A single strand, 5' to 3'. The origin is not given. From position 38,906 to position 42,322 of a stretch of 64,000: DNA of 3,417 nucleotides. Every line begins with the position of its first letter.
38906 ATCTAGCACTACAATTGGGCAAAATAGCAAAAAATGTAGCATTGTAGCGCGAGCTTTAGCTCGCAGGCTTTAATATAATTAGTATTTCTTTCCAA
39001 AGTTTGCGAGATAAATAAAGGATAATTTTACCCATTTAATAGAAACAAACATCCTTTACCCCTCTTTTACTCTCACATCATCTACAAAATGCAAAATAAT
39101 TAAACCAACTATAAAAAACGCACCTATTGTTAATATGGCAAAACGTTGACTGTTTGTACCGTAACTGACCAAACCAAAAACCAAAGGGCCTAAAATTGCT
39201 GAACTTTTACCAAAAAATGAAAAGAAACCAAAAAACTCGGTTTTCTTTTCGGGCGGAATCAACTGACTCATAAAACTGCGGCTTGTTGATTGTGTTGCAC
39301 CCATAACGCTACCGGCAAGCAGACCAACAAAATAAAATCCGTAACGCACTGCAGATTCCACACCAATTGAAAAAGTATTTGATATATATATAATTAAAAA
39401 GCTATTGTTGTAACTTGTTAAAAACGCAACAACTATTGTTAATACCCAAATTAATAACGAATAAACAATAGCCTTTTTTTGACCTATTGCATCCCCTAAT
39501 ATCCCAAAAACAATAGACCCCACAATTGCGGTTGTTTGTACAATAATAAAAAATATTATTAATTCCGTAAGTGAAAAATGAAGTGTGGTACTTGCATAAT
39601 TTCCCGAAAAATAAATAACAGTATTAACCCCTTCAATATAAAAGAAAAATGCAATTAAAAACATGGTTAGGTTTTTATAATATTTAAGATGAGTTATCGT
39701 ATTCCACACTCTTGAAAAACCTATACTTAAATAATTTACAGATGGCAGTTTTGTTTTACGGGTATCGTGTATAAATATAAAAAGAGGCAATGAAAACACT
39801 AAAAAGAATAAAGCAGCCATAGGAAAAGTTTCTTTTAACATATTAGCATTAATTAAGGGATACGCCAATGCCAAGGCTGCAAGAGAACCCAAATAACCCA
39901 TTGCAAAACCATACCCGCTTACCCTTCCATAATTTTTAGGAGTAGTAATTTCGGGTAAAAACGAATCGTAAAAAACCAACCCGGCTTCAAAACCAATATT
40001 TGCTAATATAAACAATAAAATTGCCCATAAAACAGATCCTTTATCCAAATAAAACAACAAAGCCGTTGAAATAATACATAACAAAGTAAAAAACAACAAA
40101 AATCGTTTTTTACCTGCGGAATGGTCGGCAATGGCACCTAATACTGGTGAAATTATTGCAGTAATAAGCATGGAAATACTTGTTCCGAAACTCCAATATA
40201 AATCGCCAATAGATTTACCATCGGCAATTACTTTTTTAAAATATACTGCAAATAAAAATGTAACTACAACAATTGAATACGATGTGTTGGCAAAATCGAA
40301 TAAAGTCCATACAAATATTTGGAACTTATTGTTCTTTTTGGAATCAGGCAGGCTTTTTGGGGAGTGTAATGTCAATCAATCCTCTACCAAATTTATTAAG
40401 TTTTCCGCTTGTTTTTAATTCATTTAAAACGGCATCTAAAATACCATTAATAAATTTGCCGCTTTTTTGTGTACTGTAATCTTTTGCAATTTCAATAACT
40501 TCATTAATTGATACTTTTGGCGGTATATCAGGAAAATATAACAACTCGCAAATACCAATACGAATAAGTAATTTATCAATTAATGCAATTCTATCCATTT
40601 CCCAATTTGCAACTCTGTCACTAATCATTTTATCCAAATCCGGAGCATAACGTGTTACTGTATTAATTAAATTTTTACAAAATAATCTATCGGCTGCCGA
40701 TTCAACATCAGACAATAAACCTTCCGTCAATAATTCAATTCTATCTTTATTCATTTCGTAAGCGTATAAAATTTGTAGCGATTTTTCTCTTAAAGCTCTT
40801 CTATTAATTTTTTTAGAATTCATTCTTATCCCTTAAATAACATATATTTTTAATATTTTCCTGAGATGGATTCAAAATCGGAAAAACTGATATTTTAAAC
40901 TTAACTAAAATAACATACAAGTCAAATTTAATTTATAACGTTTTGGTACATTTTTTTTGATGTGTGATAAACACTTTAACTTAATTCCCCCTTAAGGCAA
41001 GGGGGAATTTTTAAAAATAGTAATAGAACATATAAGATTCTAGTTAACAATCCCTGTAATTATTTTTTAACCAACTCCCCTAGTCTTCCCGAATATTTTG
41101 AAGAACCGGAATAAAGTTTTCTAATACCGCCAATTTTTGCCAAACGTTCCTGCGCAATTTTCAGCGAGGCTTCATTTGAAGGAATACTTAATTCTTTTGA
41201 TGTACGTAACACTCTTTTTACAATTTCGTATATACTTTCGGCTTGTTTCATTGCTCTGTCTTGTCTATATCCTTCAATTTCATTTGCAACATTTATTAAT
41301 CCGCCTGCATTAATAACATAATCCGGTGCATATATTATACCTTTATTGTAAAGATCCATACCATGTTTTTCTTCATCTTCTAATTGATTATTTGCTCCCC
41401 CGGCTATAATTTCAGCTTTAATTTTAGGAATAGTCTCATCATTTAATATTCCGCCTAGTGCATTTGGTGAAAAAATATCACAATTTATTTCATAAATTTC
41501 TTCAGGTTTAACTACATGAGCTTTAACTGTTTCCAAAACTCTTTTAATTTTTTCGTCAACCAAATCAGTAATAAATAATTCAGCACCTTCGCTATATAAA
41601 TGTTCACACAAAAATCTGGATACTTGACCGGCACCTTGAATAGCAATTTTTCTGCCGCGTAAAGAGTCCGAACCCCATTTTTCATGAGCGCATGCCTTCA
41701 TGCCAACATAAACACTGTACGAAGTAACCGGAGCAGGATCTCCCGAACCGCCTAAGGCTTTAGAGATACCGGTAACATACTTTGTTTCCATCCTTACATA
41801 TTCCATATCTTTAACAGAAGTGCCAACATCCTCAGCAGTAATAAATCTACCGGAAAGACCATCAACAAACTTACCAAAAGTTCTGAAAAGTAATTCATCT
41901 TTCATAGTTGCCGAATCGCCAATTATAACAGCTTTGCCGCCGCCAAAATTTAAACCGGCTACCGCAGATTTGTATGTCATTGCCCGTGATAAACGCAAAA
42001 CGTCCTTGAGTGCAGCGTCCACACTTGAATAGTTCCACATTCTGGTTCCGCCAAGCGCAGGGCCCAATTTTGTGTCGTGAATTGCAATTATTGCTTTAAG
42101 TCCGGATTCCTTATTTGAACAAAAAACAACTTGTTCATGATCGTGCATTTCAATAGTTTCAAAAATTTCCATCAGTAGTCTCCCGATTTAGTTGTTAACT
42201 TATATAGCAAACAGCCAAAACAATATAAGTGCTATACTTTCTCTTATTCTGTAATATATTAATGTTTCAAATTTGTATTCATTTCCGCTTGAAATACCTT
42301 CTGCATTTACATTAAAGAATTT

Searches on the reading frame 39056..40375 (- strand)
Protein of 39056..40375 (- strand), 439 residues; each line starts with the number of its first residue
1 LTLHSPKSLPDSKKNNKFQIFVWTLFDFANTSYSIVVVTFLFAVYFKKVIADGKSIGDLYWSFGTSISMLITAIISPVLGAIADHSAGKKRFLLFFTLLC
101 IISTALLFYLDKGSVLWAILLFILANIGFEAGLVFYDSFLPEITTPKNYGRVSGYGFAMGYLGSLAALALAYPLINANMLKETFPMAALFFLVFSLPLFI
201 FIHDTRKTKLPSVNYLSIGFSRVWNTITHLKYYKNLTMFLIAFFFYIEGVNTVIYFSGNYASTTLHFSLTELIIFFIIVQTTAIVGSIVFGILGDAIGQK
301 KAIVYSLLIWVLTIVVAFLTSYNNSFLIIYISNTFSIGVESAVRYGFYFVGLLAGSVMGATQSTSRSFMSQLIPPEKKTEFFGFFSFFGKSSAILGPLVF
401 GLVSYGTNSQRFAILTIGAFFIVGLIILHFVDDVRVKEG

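Call 65: search_protein_families(library=pfam, proteins=[window:39056-40375:-], max_evalue=0.00001)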
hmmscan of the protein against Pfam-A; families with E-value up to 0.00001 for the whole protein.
window:39056-40375:- (439 aa): 4 families
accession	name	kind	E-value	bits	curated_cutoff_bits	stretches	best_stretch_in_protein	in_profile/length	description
PF11700.14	ATG22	-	1.6e-57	195.8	24.1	2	151-435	192-476/482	Vacuole effluxer Atg22 like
PF07690.21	MFS_1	-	4.1e-25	88.9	33.4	2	56-331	29-299/347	Major Facilitator Superfamily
PF12832.13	MFS_1_like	-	2.2e-07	30.7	25.2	1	65-244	40-222/373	MFS_1 like family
PF13347.12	MFS_2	-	4.9e-07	29.1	27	1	45-403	23-380/427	MFS/sugar transport protein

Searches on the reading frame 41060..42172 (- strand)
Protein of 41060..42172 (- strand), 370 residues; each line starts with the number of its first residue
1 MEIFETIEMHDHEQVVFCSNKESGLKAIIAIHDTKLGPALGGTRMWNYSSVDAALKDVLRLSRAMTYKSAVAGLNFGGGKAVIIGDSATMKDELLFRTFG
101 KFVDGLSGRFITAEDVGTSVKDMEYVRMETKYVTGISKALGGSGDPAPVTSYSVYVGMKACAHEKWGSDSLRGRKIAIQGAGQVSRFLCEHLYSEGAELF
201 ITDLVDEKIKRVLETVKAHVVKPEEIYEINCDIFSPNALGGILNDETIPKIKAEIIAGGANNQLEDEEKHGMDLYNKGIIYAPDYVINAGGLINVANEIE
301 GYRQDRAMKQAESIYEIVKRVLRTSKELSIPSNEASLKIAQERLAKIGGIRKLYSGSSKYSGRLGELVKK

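Call 65: search_protein_families(library=pfam, proteins=[window:41060-42172:-], max_evalue=0.00001)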
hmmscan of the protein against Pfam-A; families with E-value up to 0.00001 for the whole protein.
window:41060-42172:- (370 aa): 2 families
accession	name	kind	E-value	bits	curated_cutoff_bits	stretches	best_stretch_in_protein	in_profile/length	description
PF02812.23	ELFV_dehydrog_N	-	2.2e-30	105.4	25.3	1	12-131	1-128/129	Glu/Leu/Phe/Val dehydrogenase, dimerisation domain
PF00208.27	ELFV_dehydrog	-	2.3e-17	63.9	23.4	1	212-345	92-234/241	Glutamate/Leucine/Phenylalanine/Valine dehydrogenase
